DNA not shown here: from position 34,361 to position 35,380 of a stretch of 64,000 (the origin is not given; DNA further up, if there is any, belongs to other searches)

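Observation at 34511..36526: ASCH domain fused in frame to the HsdS specificity subunit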

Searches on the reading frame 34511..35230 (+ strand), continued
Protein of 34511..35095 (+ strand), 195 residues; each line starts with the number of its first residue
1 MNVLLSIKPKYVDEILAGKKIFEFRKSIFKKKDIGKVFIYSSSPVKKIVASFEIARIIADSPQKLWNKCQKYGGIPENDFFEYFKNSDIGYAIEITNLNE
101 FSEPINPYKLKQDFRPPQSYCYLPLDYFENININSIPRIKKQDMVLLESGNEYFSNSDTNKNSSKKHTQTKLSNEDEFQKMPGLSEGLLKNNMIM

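Call 56: search_protein_families(library=pfam, proteins=[L022:4813-5634:+, L022:5785-7008:+, L022:6996-7487:+, L022:7494-7976:+, L022:7989-8477:+, L022:10322-10909:+, L022:10920-11405:+, L022:11453-12631:+, L046:3241-3585:+, L046:854-3250:+], max_evalue=0.01)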
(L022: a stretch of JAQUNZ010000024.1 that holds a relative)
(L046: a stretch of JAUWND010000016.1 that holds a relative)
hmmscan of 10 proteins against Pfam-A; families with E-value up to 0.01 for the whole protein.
L022:4813-5634:+ (273 aa): 3 families
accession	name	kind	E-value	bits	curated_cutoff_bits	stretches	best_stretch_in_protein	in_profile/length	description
PF04343.18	DUF488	-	5.1e-25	88.9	22.2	1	145-263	2-121/121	Domain of unknown function DUF488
PF22751.1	DUF488-N3a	-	7.2e-07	30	27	1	212-266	60-117/118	Active DUF488-N3 subclade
PF13274.11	SocA_Panacea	-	0.0068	17.8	25.7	0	32-113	17-110/113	Antitoxin SocA-like, Panacea domain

L022:5785-7008:+ (407 aa): 0 families

L022:6996-7487:+ (163 aa): 2 families
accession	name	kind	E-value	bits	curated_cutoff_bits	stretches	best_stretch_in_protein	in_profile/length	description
PF14277.12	DUF4364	-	0.0006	20.1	26.9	1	77-139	38-101/162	Domain of unknown function (DUF4364)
PF20288.3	MC2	-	0.0074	16.6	26.9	1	73-147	65-139/145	ABC-three component (ABC-3C) system Middle Component 2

L022:7494-7976:+ (160 aa): 1 family
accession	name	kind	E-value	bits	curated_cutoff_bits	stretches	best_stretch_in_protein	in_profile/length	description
PF01850.27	PIN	-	1.4e-09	39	23.6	1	10-141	4-117/120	PIN domain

L022:7989-8477:+ (162 aa): 1 family
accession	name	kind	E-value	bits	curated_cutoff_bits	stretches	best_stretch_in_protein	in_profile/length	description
PF04266.20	ASCH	-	3.1e-05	25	21.2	1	9-67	1-59/103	ASCH domain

L022:10322-10909:+ (195 aa): 2 families
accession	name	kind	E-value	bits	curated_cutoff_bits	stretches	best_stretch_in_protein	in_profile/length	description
PF03683.19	UPF0175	-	8.3e-09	35.5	27.9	1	153-193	21-61/75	Uncharacterised protein family (UPF0175)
PF04458.17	DUF505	-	0.0038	16.1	28.7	1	66-118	31-84/622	Protein of unknown function (DUF505)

L022:10920-11405:+ (161 aa): 1 family
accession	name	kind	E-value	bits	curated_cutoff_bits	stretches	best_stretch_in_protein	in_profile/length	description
PF11848.13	DUF3368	-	0.0023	18.2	27.3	1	123-157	2-34/46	Domain of unknown function (DUF3368)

L022:11453-12631:+ (392 aa): 0 families

L046:3241-3585:+ (114 aa): 0 families

L046:854-3250:+ (798 aa): 6 families
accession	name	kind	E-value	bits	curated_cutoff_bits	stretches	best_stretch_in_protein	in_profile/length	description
PF02384.22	N6_Mtase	-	1.2e-103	347.2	20.4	1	137-446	3-310/311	N-6 DNA Methylase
PF12161.14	HsdM_N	-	1.6e-15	58.3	24.5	1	10-121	3-134/135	HsdM N-terminal domain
PF01170.24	UPF0020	-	0.00029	21.1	22.3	1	162-206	6-50/197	RMKL-like, methyltransferase domain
PF07669.17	Eco57I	-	0.0013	19.3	25.3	1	239-349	53-165/171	Eco57I restriction-modification methylase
PF05175.20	MTS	-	0.0016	18.5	23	1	183-271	30-111/170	Methyltransferase small domain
PF11599.14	AviRa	-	0.0042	17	25.7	1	171-232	38-100/232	RRNA methyltransferase AviRa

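Call 63: search_protein_families(library=pfam, proteins=[L004:7056-8405:+, L009:146-1528:+, L004:11767-13251:+, L005:10007-11515:+], max_evalue=0.01)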
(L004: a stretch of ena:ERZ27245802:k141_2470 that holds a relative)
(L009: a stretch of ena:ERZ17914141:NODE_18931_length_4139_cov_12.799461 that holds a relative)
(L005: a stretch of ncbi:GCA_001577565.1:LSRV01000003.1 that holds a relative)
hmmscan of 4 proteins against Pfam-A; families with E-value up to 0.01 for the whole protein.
L004:7056-8405:+ (449 aa): 5 families
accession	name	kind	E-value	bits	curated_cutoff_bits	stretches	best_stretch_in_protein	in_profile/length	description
PF13749.12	HATPase_c_4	-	1.7e-22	79.6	26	1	281-365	1-89/89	Putative ATP-dependent DNA helicase recG C-terminal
PF04326.19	SLFN_AlbA_2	-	9.9e-20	71.7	25.3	1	13-117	1-118/118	Schlafen, AlbA_2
PF13412.12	HTH_24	-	9.1e-09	35.2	21.9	1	390-431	7-48/48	Winged helix-turn-helix DNA-binding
PF08279.18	HTH_11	-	0.00021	21.6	25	1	389-429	3-45/55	HTH domain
PF04703.18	FaeA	-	0.0062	17.3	20.7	0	389-442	3-59/62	FaeA-like protein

L009:146-1528:+ (460 aa): 12 families
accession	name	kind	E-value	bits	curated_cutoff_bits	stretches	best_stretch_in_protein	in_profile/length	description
PF13749.12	HATPase_c_4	-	6.6e-21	74.6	26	1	282-364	2-88/89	Putative ATP-dependent DNA helicase recG C-terminal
PF04326.19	SLFN_AlbA_2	-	8.3e-20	71.9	25.3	1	13-116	1-117/118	Schlafen, AlbA_2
PF13412.12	HTH_24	-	2e-08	34.1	21.9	1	401-444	5-48/48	Winged helix-turn-helix DNA-binding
PF08279.18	HTH_11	-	6.4e-08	32.8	25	1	402-440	3-42/55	HTH domain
PF12802.13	MarR_2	-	0.00018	22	27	1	404-447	10-54/61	MarR family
PF08220.18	HTH_DeoR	-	0.00034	20.7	21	1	402-446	3-47/57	DeoR-like helix-turn-helix domain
PF13404.12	HTH_AsnC-type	-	0.00069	19.8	27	0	403-437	7-41/42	AsnC-type helix-turn-helix domain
PF13730.12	HTH_36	-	0.0009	19.4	25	1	407-443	14-55/55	Helix-turn-helix domain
PF02082.26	Rrf2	-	0.0019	18.8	30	0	408-448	18-58/132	Iron-dependent Transcriptional regulator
PF25212.1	HVO_A0114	-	0.0043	17.3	27.6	0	403-445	26-68/84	HVO_A0114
PF01022.26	HTH_5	-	0.0054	17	22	0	403-443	6-45/47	Bacterial regulatory protein, arsR family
PF08280.17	HTH_Mga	-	0.0098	16.3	23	0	404-439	10-45/59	M protein trans-acting positive regulator (MGA) HTH domain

L004:11767-13251:+ (494 aa): 2 families
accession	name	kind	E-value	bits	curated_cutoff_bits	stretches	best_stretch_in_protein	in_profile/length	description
PF04326.19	SLFN_AlbA_2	-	4.8e-15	56.6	25.3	1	14-126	1-115/118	Schlafen, AlbA_2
PF13749.12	HATPase_c_4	-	2.3e-06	27.9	26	1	307-384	7-86/89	Putative ATP-dependent DNA helicase recG C-terminal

L005:10007-11515:+ (502 aa): 3 families
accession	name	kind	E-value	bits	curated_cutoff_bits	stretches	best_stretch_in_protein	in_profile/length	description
PF04326.19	SLFN_AlbA_2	-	5e-15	56.5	25.3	1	14-126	1-115/118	Schlafen, AlbA_2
PF13749.12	HATPase_c_4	-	2.4e-06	27.9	26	1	307-384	7-86/89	Putative ATP-dependent DNA helicase recG C-terminal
PF13436.11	Gly-zipper_OmpA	-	0.0083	16.3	27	0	394-415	2-23/44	Glycine-zipper domain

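Call 64: search_protein_families(library=padloc, proteins=[L004:7056-8405:+, L009:146-1528:+, L004:11767-13251:+, L022:7494-7976:+, L022:7989-8477:+], max_evalue=0.001)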
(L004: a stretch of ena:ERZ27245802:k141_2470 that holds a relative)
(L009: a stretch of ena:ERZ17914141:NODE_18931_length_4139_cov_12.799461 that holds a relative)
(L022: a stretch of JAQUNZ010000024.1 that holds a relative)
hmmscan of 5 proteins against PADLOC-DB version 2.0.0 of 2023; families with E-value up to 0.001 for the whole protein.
L004:7056-8405:+ (449 aa): 7 families
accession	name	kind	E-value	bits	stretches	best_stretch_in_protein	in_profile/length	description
PDLC02394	pAgo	-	7.7e-17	58.3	1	23-378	53-447/1121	-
PDLC02402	Aga_SIR2-PNTD1-PNTD2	-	2.6e-15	53.6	1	164-374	355-570/876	Class I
PDLC02418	Aga_SIR2-Kinase-PNTD1-PNTD2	-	2.8e-10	37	1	220-305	282-365/756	Class I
PDLC01850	CARF3--CARF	-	1e-05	23.5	1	374-438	133-197/209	-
PDLC01438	Csa3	-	0.00038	18.6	1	370-436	136-191/305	"CAS-I,CAS-II,CAS-III,CAS-IV,CAS-V,CAS-VI; associated_signaling"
PDLC02235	AbiEi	-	0.00054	17.6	0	387-434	4-56/240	AbiEi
PDLC01044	Csa3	-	0.00061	17.7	1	375-444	125-187/194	Type I-A associated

L009:146-1528:+ (460 aa): 10 families
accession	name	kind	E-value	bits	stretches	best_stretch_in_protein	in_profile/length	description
PDLC02402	Aga_SIR2-PNTD1-PNTD2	-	2.2e-17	60.5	1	165-359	356-555/876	Class I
PDLC02394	pAgo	-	2.6e-16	56.6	1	23-301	53-356/1121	-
PDLC02418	Aga_SIR2-Kinase-PNTD1-PNTD2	-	1.9e-11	40.9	1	220-356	282-427/756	Class I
PDLC01850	CARF3--CARF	-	5.2e-06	24.5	1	379-450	124-196/209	-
PDLC01434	CasR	-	7.3e-06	24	1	400-450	129-176/191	"CAS-I,CAS-II,CAS-III,CAS-IV,CAS-V,CAS-VI; associated_signaling"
PDLC03963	SoFic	-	1.1e-05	23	1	382-446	275-340/361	-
PDLC01438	Csa3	-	1.3e-05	23.4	1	368-447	118-191/305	"CAS-I,CAS-II,CAS-III,CAS-IV,CAS-V,CAS-VI; associated_signaling"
PDLC01720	Csa3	-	0.00016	20.2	0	397-445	23-77/118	Csa3_1_CAS-I-II-III-IV-V-VI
PDLC02267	AbiEi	-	0.00055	17.4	1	399-448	5-55/252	AbiEi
PDLC01852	CARF3--CARF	-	0.0006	17.8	0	395-444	139-188/208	-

L004:11767-13251:+ (494 aa): 3 families
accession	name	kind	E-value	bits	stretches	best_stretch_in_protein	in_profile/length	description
PDLC02394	pAgo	-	7.5e-05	18.6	1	31-318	57-353/1121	-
PDLC02402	Aga_SIR2-PNTD1-PNTD2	-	0.00013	18.2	0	202-317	367-479/876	Class I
PDLC01848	CARF3--CARF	-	0.00072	17.3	0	402-476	121-193/197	-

L022:7494-7976:+ (160 aa): 0 families

L022:7989-8477:+ (162 aa): 3 families
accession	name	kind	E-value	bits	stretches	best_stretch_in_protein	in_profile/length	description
PDLC04424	PDC-M11B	-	4.8e-51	170.5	1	5-133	8-135/142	-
PDLC04425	PDC-M11B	-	2.8e-48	161.8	1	5-131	1-126/132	-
PDLC04423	PDC-M11B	-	6.3e-22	76.3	1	9-132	1-123/164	-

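Call 74: search_protein_families(library=pfam, proteins=[L061:3067-4005:+, L061:1085-1546:+, L046:3623-4015:+, L075:5444-5872:+], max_evalue=0.05)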
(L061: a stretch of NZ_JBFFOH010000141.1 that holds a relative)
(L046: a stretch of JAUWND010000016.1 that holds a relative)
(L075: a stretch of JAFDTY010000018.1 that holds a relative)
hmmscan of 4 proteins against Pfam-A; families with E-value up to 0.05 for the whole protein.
L061:3067-4005:+ (313 aa): 7 families
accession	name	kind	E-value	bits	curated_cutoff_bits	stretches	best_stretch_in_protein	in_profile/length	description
PF13207.12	AAA_17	-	1e-17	65.2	27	1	148-269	2-130/136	AAA domain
PF13238.12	AAA_18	-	4.7e-09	37.2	29.4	1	144-278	1-123/128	AAA domain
PF00406.28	ADK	-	1.2e-05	25.9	26.8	1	148-269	3-123/151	Adenylate kinase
PF13671.12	AAA_33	-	0.0031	18.3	27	1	143-264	1-121/143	AAA domain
PF20469.4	OLD-like_TOPRIM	-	0.013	16.5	23.2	1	253-296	20-63/67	Overcoming lysogenization defect protein-like, TOPRIM domain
PF06414.18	Zeta_toxin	-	0.037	13.9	22.3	0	138-238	13-123/199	Zeta toxin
PF04266.20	ASCH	-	0.049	14.8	21.2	0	9-99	1-100/103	ASCH domain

L061:1085-1546:+ (154 aa): 2 families
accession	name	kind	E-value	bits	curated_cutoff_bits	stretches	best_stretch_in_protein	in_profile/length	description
PF04266.20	ASCH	-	0.00016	22.7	21.2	1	28-91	1-64/103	ASCH domain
PF12961.13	DUF3850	-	0.019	15.6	22.9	1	28-50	4-26/77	Domain of unknown function (DUF3850)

L046:3623-4015:+ (130 aa): 1 family
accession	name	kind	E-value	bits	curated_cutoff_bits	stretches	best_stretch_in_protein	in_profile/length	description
PF04266.20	ASCH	-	1.7e-05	25.8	21.2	1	5-83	1-75/103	ASCH domain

L075:5444-5872:+ (143 aa): 1 family
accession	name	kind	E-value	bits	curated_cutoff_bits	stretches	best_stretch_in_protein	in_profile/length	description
PF04266.20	ASCH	-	0.021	15.9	21.2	1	12-65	1-53/103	ASCH domain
